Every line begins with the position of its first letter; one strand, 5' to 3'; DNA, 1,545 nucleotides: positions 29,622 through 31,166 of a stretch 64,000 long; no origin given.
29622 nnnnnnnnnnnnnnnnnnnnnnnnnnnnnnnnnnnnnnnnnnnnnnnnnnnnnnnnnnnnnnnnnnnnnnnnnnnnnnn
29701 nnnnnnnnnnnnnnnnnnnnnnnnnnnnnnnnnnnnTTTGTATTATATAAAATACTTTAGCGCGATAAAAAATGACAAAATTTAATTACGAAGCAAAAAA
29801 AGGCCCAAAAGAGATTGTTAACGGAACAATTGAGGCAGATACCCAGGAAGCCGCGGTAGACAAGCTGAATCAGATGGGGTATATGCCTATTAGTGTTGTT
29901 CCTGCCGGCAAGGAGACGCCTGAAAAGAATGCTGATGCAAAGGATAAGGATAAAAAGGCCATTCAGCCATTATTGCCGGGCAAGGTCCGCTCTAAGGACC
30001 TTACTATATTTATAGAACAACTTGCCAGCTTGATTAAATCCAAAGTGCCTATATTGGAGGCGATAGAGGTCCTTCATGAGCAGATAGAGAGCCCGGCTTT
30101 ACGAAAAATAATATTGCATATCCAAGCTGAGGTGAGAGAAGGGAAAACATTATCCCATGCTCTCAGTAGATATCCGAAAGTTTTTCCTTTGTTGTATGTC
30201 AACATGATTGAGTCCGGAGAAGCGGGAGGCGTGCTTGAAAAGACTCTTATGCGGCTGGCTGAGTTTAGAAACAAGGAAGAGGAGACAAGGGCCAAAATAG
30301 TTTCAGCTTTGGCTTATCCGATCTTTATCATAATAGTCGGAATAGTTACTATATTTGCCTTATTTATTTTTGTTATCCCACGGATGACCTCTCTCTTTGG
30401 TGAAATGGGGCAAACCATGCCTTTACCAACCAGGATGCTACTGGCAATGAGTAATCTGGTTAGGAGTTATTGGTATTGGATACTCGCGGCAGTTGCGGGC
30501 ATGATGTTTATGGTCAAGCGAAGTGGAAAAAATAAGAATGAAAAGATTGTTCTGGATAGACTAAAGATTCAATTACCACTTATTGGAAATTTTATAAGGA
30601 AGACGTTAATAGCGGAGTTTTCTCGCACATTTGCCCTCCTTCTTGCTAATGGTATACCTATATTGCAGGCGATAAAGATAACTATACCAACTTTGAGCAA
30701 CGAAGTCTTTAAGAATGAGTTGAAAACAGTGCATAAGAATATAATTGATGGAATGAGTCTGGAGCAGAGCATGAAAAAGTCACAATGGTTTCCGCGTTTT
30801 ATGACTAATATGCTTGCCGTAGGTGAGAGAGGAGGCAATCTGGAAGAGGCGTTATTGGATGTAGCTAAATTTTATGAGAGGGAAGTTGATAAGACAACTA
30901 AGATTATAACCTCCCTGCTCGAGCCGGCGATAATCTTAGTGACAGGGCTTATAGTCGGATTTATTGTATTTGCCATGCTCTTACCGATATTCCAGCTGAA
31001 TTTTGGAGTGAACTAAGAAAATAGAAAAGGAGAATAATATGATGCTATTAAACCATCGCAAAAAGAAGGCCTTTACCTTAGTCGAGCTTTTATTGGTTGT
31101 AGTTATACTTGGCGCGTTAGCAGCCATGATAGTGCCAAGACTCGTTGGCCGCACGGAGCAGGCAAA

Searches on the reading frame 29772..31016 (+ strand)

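Call 12: search_protein_families(library=pfam, proteins=[window:29772-31016:+], max_evalue=0.001)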
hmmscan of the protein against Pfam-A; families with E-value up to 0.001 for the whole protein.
window:29772-31016:+ (414 aa): 1 family
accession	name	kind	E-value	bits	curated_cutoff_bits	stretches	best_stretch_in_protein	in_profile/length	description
PF00482.28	T2SSF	-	9.4e-70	232.8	25.2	2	80-203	1-125/125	Type II secretion system (T2SS), protein F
